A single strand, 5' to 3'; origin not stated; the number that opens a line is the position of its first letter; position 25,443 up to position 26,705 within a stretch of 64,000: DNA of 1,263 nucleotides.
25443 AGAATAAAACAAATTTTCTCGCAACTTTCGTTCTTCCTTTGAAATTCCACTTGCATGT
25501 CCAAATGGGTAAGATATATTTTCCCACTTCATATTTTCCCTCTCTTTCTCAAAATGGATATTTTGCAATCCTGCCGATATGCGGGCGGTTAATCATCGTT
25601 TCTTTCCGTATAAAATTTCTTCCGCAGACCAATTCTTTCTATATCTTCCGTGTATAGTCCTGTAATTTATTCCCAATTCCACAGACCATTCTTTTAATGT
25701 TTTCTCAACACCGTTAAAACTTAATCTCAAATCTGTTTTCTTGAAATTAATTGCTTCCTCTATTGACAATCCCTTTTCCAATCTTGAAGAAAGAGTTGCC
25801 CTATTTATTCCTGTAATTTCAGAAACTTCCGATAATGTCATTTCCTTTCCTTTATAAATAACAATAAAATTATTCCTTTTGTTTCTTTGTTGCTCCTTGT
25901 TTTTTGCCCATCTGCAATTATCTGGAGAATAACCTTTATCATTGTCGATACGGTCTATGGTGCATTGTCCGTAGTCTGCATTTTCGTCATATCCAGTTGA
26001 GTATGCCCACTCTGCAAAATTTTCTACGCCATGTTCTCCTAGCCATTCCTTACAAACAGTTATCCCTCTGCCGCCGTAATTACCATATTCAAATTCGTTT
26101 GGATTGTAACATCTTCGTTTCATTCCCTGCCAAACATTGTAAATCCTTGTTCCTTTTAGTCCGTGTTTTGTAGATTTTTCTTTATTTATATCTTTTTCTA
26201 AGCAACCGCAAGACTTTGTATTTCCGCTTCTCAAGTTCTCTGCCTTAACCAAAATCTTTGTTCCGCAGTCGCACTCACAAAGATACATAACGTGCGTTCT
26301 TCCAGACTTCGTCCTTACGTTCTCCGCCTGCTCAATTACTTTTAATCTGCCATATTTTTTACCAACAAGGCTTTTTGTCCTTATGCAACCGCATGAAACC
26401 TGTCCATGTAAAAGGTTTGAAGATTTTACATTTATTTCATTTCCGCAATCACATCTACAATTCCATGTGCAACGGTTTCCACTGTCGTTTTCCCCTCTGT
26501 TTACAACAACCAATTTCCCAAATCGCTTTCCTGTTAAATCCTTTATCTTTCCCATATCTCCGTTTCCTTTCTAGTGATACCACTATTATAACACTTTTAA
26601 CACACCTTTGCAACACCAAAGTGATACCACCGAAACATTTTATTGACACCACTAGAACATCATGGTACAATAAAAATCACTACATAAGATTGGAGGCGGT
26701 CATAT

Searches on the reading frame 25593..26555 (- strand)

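Call 40: search_protein_families(library=pfam, proteins=[window:25593-26555:-], max_evalue=0.001)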
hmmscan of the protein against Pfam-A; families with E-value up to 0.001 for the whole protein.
window:25593-26555:- (320 aa): 1 family
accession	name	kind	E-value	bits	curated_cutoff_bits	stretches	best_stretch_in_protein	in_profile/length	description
PF04545.22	Sigma70_r4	-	0.00021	21.2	24.1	0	232-263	14-45/50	Sigma-70, region 4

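Call 86: search_protein_families(library=ncbifam, proteins=[window:25593-26555:-], max_evalue=0.01)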
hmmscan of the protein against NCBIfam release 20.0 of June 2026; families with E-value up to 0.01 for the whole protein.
window:25593-26555:- (320 aa): 2 families
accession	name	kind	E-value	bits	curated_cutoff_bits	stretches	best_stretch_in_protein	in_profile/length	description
TIGR02937.1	sigma70-ECF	superfamily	0.0021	17.7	42.9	0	229-263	124-158/165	sigma-70 family RNA polymerase sigma factor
NF053814.1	teico_TcaR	equivalog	0.0025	17.9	170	1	227-275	41-88/151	MarR family transcriptional regulator TcaR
